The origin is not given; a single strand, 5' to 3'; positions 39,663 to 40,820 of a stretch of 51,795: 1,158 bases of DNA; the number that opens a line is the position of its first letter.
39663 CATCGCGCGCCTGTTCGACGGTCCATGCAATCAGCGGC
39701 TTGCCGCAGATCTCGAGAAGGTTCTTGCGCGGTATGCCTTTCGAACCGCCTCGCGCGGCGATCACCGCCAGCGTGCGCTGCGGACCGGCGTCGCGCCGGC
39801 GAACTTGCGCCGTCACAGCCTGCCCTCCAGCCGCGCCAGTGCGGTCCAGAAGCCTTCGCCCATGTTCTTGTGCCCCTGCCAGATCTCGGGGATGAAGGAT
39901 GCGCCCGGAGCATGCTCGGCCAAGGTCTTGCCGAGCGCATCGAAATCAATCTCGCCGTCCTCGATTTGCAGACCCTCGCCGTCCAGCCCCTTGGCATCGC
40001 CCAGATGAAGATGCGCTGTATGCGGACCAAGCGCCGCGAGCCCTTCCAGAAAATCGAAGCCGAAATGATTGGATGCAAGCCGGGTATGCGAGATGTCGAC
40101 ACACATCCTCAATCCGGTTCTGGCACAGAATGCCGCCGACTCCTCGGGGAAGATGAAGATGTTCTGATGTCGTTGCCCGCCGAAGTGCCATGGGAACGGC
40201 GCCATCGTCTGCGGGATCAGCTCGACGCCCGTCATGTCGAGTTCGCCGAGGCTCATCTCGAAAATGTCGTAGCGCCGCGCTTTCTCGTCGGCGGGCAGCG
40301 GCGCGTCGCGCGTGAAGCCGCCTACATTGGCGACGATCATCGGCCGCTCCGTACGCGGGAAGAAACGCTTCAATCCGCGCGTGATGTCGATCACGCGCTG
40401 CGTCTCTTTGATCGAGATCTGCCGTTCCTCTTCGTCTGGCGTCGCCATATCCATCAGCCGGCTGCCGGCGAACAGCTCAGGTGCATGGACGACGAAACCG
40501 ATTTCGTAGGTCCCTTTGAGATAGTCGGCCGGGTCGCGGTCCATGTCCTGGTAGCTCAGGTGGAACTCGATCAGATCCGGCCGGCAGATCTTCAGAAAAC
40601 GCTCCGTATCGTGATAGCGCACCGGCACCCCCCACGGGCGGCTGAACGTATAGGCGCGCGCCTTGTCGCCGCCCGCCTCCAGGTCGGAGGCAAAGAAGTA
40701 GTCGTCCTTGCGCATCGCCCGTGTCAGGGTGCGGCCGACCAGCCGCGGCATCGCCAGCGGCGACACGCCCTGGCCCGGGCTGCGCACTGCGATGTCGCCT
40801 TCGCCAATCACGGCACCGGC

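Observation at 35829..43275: Second, unassigned CMP-ulosonic-acid-type pathway with no amino-sugar enzymes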

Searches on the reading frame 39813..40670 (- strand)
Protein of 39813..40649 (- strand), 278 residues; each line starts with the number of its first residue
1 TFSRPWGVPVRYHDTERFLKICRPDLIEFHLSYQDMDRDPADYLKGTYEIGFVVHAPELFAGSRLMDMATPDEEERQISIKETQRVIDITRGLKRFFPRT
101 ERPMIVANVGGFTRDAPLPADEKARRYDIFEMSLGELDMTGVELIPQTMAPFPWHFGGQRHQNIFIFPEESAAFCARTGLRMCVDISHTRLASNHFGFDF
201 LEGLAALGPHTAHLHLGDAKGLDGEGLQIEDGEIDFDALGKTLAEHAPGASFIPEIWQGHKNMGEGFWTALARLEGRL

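Call 32: search_solved_structures(query=window:39813-40649:-, max_evalue=1)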
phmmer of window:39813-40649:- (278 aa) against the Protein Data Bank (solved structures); distinct sequences matched with E-value up to 1: 2.
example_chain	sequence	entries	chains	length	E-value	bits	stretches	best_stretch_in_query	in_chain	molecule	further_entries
3wqo_A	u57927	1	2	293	0.0034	19.9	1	180-242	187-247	Uncharacterized protein MJ1311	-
2gsj_A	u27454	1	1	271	0.92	11.9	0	207-250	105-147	protein PPL-2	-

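Call 70: predict_structure(alignment_id=A2)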
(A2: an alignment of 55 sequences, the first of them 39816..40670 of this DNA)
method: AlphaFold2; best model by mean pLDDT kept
length: 285 residues; sequences in the alignment: 55
mean_pLDDT: 93.5   pTM: 0.92
mean pLDDT of the five models: 93.5, 91.4, 90.8, 87.6, 87.4
residues with pLDDT >= 90: 234; 70-90: 43; 50-70: 8; < 50: 0
segments of 3 or more residues with pLDDT < 50: none
pLDDT, mean of each block of 10 residues (from residue 1): 85 95 91 96 95 97 92 94 97 98 98 94 91 98 98 91 73 97 98 96 97 99 89 84 97 98 87 94 93
secondary structure, 60 per line:
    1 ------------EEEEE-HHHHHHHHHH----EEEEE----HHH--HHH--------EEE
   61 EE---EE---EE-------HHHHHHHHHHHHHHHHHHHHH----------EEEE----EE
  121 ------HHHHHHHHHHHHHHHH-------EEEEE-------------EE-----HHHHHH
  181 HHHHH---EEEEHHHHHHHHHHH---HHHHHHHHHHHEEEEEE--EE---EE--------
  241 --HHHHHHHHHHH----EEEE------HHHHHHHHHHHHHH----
elements in order: E13-17 H19-28 E33-37 E58-62 H80-100 E111-114 H127-142 E150-154 H175-185 E189-192 H193-203 H207-217 E218-223 H243-253 E258-261 H268-281

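Call 72: fold_search(model_id=the predicted structure, library=pdb)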
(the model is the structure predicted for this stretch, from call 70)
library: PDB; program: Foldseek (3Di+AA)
matches with E <= 10: 1624; with E <= 0.001: 227
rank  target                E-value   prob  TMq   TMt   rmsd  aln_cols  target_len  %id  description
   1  5zhz                  4.7e-11  1.00  0.68  0.76   4.0       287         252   20  Crystal structure of the apurinic/apyrimidinic endonuclease IV from Mycobacterium tuberculosis (released 2018-04-04)
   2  8xiv                  1.3e-10  1.00  0.63  0.62   5.3       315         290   14  Production of D-psicose (released 2024-12-25)
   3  8xix                  2.1e-10  1.00  0.63  0.63   5.1       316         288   14  KeDt3e within Co (released 2024-12-25)
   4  3cqj_B                5.3e-10  1.00  0.67  0.69   4.5       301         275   12  Crystal Structure of L-xylulose-5-phosphate 3-epimerase UlaE (form B) complex with Zn2+ (released 2008-11-25)
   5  3vnj_A                8.1e-10  1.00  0.59  0.58   6.4       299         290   11  Crystal structures of D-Psicose 3-epimerase with D-psicose from Clostridium cellulolyticum H10 (released 2012-08-01)
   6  4xsl_D                1.3e-09  1.00  0.67  0.66   4.6       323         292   14  Crystal strcutre of D-tagatose 3-epimerase C66S from Pseudomonas cichorii in complex with glycerol (released 2016-01-27)
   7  3cqi_B                1.4e-09  1.00  0.68  0.71   4.1       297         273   13  Crystal Structure of L-xylulose-5-phosphate 3-epimerase UlaE (form B) complex with sulfate (released 2008-11-25)
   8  3wqo_B                1.4e-09  1.00  0.64  0.67   5.1       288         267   21  Crystal structure of D-tagatose 3-epimerase-like protein (released 2014-07-09)
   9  3vyl_A                1.4e-09  1.00  0.62  0.60   5.6       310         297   16  Structure of L-ribulose 3-epimerase (released 2013-10-02)
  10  3cqj_A                2.2e-09  1.00  0.68  0.70   4.3       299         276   12  Crystal Structure of L-xylulose-5-phosphate 3-epimerase UlaE (form B) complex with Zn2+ (released 2008-11-25)
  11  3vni_B                2.6e-09  1.00  0.59  0.58   6.5       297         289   11  Crystal structures of D-Psicose 3-epimerase from Clostridium cellulolyticum H10 and its complex with ketohexose sugars (released 2012-08-01)
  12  3vni_A                2.8e-09  1.00  0.59  0.58   6.4       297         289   11  Crystal structures of D-Psicose 3-epimerase from Clostridium cellulolyticum H10 and its complex with ketohexose sugars (released 2012-08-01)
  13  3vnl_A                3.2e-09  1.00  0.60  0.59   6.4       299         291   12  Crystal structures of D-Psicose 3-epimerase with D-tagatose from Clostridium cellulolyticum H10 (released 2012-08-01)
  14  4q7i_B                3.8e-09  1.00  0.68  0.67   4.6       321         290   14  Crystal structure of engineered thermostable D-tagatose 3-epimerase PcDTE-Var8 (released 2014-10-22)
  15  3wqo_A                3.8e-09  1.00  0.64  0.67   5.2       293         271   20  Crystal structure of D-tagatose 3-epimerase-like protein (released 2014-07-09)
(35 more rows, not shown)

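Call 74: search_solved_structures(query=A2, max_evalue=10, show_alignments=5)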
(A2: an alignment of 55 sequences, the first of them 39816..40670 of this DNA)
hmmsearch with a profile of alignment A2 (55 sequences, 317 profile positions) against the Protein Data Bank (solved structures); distinct sequences matched with E-value up to 10: 3.
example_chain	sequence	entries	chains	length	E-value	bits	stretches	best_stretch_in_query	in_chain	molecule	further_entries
3wqo_A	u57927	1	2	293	1e-09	41.1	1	83-285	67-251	Uncharacterized protein MJ1311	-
3lmz_A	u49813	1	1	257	0.0053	19.1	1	219-285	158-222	Putative sugar isomerase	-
3mb2_A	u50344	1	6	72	0.72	12.1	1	161-203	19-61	4-oxalocrotonate tautomerase family enzyme - alpha subunit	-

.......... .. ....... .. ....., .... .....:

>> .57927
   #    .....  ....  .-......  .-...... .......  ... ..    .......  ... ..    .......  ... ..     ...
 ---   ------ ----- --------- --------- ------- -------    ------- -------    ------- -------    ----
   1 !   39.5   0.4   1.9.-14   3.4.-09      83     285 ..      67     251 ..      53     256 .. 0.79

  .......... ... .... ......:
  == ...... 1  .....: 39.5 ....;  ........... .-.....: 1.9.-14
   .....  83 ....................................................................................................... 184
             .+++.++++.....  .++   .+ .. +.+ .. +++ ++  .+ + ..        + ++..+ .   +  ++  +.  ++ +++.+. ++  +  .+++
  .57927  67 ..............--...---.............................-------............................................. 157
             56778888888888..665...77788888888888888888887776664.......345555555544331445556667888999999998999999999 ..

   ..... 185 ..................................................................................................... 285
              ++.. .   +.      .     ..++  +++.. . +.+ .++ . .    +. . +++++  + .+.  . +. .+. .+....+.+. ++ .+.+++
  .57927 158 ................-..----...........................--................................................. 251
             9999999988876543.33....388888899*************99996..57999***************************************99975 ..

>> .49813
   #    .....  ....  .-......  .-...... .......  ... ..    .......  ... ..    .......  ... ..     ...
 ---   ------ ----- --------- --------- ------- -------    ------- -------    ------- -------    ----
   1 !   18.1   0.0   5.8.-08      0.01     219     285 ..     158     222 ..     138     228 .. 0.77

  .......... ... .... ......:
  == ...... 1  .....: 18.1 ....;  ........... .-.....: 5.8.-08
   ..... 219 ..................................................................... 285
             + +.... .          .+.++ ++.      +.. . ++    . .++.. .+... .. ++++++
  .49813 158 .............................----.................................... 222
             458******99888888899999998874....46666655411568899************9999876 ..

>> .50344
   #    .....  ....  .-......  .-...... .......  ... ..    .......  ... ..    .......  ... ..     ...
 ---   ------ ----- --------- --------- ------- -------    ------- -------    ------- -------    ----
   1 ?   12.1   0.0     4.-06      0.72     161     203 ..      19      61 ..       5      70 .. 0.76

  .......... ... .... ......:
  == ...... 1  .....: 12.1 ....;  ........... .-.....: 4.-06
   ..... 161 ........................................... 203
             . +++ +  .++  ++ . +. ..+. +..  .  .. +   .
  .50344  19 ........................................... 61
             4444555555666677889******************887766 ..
